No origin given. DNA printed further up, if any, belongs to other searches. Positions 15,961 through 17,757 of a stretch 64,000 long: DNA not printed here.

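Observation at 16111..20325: Operon coupling an rRNA pseudouridine synthase, a B12-domain-less acyl-CoA mutase and a B12-binding radical-SAM enzyme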

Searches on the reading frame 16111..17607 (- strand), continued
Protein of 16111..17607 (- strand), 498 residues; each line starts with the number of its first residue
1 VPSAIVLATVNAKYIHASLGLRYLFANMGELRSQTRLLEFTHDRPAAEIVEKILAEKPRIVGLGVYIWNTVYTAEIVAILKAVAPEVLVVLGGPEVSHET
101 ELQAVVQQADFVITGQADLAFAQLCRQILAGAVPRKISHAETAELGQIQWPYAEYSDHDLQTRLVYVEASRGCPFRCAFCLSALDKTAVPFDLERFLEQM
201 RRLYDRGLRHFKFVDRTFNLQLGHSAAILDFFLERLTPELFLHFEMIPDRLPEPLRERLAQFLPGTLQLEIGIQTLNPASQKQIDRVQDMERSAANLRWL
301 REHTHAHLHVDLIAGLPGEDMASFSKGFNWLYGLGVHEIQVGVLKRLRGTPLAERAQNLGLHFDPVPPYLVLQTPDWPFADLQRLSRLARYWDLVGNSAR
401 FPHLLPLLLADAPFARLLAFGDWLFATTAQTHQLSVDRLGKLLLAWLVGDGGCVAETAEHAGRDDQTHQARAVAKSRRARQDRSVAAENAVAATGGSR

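Call 32: find_encoding_contigs(protein=P0123, flank=6000, max_places=1)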
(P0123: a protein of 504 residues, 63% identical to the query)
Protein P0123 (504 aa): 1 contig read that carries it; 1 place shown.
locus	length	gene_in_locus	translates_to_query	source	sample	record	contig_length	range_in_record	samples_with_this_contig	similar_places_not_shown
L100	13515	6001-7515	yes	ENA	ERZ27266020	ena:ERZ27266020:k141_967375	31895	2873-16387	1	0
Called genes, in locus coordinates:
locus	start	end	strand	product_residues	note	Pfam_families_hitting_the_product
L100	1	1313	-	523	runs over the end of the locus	PF04262:Glu_cys_ligase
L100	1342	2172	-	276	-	-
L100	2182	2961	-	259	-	PF01738:DLH, PF12146:Hydrolase_4 (faint), PF00326:Peptidase_S9 (faint), PF08840:BAAT_C (faint)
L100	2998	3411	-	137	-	-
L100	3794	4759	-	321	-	PF02743:dCache_1 (weak)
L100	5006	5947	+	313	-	PF00753:Lactamase_B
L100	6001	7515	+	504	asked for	PF02310:B12-binding, PF04055:Radical_SAM, PF13311:DUF4080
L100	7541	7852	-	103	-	-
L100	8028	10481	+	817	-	PF00497:SBP_bac_3, PF13188:PAS_8 (weak), PF13426:PAS_9 (weak), PF01590:GAF (weak), PF13185:GAF_2, PF13487:HD_5, PF01966:HD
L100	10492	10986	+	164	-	PF03449:GreA_GreB_N, PF01272:GreA_GreB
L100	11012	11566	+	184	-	PF02627:CMD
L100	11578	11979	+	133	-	PF13279:4HBT_2, PF03061:4HBT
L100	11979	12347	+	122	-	PF19661:DUF6164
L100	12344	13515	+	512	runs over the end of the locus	PF01636:APH (weak), PF13671:AAA_33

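Call 34: find_related_loci(query=window:16111-17607:-, collection=metagenome_contigs, flank=8000)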
Query window:16111-17607:- (498 aa) in metagenome_contigs; peptide patterns used: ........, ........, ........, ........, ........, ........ (x = any residue, [..] = any of these).
137 stretches matched a pattern; 45 encode a relative of the query (tblastn E <= 1e-3); 45 distinct loci.
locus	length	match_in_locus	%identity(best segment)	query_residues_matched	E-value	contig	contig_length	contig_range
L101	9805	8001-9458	54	4-479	2e-175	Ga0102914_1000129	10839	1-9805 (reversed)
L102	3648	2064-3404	59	3-448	3e-178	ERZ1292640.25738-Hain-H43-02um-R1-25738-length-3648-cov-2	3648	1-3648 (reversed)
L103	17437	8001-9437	53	5-478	9e-168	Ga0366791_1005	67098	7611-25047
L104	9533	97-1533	53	5-478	9e-168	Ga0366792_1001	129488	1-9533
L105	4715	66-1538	53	11-490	2e-171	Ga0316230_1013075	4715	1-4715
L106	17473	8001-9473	53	11-490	2e-167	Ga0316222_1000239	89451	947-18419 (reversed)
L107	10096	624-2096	53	11-490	2e-167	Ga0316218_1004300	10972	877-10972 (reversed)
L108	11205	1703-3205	53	5-492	2e-166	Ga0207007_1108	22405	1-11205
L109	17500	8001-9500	52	5-492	1e-166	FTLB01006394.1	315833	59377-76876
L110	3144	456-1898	53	3-482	1e-172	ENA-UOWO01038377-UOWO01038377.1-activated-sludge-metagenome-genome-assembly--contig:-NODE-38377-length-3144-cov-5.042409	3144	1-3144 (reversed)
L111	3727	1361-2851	51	5-498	1e-170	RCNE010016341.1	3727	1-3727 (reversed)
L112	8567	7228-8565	56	4-440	2e-163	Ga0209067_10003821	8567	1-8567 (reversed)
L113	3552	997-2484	51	5-498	2e-170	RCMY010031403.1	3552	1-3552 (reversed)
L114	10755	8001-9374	53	5-462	2e-160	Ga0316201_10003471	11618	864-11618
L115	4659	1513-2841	53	3-443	4e-156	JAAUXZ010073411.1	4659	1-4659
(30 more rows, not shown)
